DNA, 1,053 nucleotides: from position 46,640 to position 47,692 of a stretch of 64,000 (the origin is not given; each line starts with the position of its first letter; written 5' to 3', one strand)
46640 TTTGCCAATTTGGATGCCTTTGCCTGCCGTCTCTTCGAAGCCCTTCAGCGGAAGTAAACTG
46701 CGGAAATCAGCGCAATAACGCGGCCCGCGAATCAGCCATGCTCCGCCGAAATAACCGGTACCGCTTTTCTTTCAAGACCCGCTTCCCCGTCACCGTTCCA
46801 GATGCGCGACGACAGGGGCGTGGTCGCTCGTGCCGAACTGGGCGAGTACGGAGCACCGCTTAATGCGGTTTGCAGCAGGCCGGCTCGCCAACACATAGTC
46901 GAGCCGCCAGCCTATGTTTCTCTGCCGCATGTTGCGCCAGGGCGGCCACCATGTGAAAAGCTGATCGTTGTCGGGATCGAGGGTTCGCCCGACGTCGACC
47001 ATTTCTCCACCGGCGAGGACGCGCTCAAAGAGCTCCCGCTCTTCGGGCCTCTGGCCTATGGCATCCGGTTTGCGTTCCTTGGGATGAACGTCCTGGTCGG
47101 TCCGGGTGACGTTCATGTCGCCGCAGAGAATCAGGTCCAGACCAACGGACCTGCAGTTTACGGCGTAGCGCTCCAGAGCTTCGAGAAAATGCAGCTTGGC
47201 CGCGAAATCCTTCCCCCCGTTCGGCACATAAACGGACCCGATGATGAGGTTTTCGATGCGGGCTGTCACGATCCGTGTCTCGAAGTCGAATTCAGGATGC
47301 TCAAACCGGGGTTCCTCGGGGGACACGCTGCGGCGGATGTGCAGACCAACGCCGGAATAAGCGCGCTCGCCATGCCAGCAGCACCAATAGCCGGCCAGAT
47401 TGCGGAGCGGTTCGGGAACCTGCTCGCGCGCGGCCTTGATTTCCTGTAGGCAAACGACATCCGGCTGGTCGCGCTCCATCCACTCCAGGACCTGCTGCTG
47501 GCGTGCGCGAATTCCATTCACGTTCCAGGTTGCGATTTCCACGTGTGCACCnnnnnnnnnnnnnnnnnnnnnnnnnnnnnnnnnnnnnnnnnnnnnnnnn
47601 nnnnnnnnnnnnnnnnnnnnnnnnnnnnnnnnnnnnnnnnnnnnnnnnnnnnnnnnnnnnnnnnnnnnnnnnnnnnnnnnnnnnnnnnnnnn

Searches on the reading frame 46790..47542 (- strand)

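Call 14: search_protein_families(library=ncbifam, proteins=[window:46790-47542:-], max_evalue=1e-8)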
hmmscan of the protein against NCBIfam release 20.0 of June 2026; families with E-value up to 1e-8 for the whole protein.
window:46790-47542:- (250 aa): 4 families
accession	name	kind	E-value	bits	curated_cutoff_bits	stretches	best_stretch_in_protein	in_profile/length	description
TIGR00633.1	xth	equivalog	5.2e-65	219.5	99.05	1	1-248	1-254/255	exodeoxyribonuclease III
TIGR00195.1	exoDNase_III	equivalog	7.9e-63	212.4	182.55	1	1-247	1-253/254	exodeoxyribonuclease III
NF008733.0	PRK11756.1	equivalog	6.4e-34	117.4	280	1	1-249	1-268/269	exodeoxyribonuclease III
NF010489.0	PRK13911.1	equivalog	1.3e-32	113.6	503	1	1-246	1-247/250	exodeoxyribonuclease III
